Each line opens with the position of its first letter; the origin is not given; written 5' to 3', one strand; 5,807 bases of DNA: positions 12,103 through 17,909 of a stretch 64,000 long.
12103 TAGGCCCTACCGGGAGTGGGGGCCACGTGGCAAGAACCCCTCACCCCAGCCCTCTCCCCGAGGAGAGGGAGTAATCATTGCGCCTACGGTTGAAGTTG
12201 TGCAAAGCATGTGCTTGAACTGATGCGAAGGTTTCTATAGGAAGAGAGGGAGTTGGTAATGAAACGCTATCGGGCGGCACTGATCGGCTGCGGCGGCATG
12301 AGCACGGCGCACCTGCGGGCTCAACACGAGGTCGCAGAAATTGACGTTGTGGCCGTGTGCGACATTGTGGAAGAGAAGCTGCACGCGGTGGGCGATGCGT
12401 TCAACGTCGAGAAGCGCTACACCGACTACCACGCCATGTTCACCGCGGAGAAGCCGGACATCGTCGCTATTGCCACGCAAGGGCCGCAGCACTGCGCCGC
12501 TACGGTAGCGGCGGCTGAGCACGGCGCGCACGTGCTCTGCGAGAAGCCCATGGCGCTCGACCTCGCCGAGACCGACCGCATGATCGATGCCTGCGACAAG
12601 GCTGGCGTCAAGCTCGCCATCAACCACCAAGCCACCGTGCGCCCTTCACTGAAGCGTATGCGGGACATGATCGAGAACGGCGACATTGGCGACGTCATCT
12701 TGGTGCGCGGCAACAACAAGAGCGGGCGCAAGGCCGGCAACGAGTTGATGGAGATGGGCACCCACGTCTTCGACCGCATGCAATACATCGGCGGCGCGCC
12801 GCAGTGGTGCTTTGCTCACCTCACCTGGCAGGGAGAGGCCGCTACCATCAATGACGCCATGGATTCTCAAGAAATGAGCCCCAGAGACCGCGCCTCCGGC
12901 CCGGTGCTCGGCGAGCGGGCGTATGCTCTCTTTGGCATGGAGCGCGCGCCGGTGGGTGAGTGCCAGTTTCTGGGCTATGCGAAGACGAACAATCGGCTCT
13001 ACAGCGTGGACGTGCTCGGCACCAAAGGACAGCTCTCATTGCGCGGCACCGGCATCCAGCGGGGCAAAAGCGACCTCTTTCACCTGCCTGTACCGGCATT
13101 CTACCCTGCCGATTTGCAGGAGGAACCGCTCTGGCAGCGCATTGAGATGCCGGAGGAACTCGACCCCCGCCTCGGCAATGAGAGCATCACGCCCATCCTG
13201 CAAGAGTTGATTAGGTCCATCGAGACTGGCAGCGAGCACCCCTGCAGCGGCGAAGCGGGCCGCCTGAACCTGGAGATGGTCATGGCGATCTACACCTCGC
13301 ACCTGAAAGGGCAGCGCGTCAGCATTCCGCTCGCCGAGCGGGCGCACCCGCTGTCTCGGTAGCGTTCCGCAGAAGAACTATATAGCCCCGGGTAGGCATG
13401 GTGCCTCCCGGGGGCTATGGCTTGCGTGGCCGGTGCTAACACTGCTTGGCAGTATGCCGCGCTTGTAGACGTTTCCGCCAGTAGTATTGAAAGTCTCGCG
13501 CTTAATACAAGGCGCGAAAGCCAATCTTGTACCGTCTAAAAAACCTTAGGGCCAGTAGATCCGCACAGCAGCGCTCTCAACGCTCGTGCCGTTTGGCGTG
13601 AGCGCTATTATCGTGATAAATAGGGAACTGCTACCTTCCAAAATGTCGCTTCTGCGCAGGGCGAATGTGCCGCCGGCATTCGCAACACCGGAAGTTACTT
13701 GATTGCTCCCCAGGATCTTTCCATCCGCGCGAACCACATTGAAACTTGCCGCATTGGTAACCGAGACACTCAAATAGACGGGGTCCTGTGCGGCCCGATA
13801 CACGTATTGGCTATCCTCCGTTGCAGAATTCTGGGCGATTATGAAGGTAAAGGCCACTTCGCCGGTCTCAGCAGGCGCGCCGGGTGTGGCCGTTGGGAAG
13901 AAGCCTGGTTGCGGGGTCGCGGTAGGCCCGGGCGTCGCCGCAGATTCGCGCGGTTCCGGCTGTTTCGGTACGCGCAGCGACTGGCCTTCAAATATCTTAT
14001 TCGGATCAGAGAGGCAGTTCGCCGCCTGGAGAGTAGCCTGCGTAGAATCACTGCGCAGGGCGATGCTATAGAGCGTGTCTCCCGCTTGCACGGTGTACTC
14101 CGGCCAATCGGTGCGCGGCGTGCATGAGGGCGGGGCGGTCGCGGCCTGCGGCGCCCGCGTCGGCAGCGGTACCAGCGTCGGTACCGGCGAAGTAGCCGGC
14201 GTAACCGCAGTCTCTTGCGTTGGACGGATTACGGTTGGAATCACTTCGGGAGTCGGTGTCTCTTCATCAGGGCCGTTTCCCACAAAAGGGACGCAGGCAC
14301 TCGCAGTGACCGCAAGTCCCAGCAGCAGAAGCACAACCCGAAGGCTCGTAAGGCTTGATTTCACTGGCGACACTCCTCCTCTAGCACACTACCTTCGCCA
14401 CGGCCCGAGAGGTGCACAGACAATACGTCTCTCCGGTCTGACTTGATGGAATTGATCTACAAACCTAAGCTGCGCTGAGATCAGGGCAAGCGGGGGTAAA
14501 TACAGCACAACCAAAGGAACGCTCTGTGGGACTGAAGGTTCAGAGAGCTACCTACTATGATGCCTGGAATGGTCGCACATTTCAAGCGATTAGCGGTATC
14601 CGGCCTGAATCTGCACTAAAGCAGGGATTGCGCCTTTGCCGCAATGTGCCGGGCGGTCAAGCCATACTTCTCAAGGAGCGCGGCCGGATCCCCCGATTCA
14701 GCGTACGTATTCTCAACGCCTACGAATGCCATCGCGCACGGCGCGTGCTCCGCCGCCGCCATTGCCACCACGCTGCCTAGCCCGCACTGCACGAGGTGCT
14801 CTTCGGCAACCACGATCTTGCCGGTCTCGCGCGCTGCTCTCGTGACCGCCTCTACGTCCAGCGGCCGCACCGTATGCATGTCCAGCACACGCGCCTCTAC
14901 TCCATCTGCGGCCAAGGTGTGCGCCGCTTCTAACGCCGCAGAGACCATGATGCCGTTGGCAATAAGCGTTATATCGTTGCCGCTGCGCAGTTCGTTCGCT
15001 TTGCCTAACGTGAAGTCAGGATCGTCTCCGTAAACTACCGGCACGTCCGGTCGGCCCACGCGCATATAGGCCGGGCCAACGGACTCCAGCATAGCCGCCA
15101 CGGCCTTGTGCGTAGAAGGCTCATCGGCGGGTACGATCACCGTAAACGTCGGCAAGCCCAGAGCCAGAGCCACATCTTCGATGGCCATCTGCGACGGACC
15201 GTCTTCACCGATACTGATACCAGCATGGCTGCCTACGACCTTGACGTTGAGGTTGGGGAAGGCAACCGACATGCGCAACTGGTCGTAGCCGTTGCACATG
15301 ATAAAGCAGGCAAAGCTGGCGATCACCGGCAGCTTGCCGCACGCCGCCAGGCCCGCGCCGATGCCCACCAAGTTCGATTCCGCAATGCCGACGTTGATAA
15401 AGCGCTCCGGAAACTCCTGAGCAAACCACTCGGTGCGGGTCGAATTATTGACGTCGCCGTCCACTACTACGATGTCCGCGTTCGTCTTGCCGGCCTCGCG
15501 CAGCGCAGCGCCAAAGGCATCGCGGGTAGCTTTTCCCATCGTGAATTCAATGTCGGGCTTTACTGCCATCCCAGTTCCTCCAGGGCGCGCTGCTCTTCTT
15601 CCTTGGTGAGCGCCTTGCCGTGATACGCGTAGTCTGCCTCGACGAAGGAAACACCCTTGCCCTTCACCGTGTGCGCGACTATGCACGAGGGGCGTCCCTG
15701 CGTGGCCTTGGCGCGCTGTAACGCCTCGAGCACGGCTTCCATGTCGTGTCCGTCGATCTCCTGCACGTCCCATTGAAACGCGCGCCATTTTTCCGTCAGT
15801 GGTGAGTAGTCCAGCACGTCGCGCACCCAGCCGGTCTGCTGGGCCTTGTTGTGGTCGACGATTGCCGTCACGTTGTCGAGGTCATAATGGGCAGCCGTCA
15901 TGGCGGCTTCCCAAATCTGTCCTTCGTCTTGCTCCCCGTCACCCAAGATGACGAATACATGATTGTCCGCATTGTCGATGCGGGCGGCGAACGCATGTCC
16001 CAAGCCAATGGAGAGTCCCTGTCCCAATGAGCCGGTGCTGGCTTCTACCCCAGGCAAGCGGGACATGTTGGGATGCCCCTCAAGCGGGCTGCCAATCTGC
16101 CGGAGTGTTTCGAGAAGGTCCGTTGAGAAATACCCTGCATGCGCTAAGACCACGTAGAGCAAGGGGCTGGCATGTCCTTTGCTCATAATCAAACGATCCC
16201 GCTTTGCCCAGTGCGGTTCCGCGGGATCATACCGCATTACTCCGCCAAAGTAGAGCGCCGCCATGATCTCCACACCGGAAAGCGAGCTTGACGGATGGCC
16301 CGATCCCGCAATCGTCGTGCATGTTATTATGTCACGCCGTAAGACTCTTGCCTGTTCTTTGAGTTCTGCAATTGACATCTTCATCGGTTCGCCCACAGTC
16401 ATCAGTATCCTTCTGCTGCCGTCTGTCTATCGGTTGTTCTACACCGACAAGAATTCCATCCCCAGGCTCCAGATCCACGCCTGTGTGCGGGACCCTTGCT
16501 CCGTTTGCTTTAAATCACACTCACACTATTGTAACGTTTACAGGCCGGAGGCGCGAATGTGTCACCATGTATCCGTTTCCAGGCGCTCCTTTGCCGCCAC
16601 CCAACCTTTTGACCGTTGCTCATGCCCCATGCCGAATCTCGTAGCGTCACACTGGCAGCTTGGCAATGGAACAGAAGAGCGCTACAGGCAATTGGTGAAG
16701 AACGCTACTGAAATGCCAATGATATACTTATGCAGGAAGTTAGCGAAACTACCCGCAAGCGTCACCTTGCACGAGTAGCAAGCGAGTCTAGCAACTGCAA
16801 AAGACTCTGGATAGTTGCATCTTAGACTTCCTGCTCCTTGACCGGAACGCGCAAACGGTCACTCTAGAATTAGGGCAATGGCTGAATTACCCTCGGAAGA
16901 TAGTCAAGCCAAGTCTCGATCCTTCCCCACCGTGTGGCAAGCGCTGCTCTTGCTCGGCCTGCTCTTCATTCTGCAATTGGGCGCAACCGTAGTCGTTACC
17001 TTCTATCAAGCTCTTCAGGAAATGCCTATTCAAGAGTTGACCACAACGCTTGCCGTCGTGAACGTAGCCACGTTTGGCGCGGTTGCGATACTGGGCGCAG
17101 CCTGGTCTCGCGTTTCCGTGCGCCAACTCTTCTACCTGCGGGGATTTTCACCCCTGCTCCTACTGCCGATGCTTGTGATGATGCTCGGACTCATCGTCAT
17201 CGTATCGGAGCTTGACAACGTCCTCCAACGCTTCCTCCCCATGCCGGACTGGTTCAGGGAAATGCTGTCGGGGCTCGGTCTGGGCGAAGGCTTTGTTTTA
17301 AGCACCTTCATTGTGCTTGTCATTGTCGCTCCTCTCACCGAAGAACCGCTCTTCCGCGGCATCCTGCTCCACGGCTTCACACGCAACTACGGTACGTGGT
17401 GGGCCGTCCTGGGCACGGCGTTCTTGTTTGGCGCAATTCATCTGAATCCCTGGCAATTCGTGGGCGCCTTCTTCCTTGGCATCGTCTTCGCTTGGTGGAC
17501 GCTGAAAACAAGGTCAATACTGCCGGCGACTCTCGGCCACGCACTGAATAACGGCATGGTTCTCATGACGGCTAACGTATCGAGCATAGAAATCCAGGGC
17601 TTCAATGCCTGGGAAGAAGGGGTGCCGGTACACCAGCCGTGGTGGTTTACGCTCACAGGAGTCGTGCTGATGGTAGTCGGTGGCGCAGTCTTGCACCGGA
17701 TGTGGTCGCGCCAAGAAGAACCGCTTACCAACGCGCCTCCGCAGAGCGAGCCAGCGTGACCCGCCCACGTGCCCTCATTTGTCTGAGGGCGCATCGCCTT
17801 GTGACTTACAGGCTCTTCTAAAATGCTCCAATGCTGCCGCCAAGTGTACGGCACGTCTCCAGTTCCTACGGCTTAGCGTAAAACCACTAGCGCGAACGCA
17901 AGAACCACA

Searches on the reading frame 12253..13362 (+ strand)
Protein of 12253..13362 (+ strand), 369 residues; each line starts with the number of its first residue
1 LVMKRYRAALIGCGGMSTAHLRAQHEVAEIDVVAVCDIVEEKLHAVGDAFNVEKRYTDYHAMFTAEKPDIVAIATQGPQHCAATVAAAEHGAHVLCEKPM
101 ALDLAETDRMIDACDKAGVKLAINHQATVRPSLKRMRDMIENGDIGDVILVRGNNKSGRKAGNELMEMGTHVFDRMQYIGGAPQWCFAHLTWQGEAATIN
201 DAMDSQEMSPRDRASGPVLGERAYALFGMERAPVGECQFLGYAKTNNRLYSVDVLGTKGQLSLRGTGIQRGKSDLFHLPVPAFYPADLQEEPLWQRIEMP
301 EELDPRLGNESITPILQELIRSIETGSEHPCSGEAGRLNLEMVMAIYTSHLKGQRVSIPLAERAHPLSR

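Call 78: search_protein_families(library=pfam, proteins=[window:12253-13362:+], max_evalue=0.0001)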
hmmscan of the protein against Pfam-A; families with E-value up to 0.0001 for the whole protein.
window:12253-13362:+ (369 aa): 3 families
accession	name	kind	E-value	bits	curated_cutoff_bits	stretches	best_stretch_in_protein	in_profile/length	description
PF01408.29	GFO_IDH_MocA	-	8.7e-27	94.6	24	1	7-125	2-120/120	Oxidoreductase family, NAD-binding Rossmann fold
PF02894.22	GFO_IDH_MocA_C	-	9.9e-09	35.7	22.9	1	137-357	1-217/218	Oxidoreductase family, C-terminal alpha/beta domain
PF22725.1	GFO_IDH_MocA_C3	-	1.6e-05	25.3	27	1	134-201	2-84/124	GFO/IDH/MocA C-terminal domain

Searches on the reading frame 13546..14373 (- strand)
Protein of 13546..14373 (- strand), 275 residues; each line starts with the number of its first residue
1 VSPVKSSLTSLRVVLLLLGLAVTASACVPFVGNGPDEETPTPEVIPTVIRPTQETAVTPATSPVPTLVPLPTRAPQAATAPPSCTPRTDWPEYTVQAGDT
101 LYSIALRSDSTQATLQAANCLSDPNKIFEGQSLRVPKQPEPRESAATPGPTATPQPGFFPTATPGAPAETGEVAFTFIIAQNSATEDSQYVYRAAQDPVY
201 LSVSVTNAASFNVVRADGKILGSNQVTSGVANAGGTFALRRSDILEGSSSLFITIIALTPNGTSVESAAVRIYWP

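Call 78: search_protein_families(library=pfam, proteins=[window:13546-14373:-], max_evalue=0.0001)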
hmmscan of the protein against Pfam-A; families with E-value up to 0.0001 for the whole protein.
window:13546-14373:- (275 aa): 1 family
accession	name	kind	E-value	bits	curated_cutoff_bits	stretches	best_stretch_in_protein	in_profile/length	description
PF01476.26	LysM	-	2.9e-13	50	20.9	1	93-136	1-43/43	LysM domain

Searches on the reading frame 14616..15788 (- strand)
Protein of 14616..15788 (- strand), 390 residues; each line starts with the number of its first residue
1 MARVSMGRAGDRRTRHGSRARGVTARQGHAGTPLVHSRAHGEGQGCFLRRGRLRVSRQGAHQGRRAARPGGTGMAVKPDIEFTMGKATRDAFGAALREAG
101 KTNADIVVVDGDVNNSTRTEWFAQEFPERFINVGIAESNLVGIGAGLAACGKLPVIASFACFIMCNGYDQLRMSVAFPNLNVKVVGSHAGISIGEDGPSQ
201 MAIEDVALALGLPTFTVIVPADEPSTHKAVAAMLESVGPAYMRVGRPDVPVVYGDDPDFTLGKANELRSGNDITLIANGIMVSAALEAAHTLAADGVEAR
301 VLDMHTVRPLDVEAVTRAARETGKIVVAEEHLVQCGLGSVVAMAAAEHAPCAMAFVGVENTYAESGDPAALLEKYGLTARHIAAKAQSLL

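Call 79: search_protein_families(library=pfam, proteins=[window:14616-15788:-], max_evalue=0.0001)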
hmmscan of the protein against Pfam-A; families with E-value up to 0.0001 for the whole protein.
window:14616-15788:- (390 aa): 3 families
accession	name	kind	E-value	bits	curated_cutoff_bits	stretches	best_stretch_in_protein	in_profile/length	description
PF02779.29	Transket_pyr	-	3e-37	128.4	27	1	86-249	3-172/174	Transketolase, pyrimidine binding domain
PF02780.25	Transketolase_C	-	5.6e-30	104.2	25.9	1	262-382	1-124/124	Transketolase, C-terminal domain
PF22613.1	Transketolase_C_1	-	2.3e-06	28.2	27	1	269-378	10-113/113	Transketolase-like TK C-terminal domain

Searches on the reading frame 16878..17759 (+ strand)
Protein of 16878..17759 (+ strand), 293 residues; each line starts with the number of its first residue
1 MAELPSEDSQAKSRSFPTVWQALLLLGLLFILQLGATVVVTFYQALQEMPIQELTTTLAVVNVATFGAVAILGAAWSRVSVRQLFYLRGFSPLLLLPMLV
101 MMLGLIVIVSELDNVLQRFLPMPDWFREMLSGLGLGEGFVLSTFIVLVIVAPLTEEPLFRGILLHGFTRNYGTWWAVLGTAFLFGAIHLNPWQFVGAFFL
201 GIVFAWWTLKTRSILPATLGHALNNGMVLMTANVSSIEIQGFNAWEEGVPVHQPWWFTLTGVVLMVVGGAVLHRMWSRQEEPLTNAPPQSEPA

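Call 79: search_protein_families(library=pfam, proteins=[window:16878-17759:+], max_evalue=0.0001)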
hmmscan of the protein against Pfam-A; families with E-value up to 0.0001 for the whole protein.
window:16878-17759:+ (293 aa): 1 family
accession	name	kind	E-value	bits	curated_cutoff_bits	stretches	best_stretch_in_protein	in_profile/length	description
PF02517.21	Rce1-like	-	4.3e-22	78.6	22.4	1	141-227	5-93/93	Type II CAAX prenyl endopeptidase Rce1-like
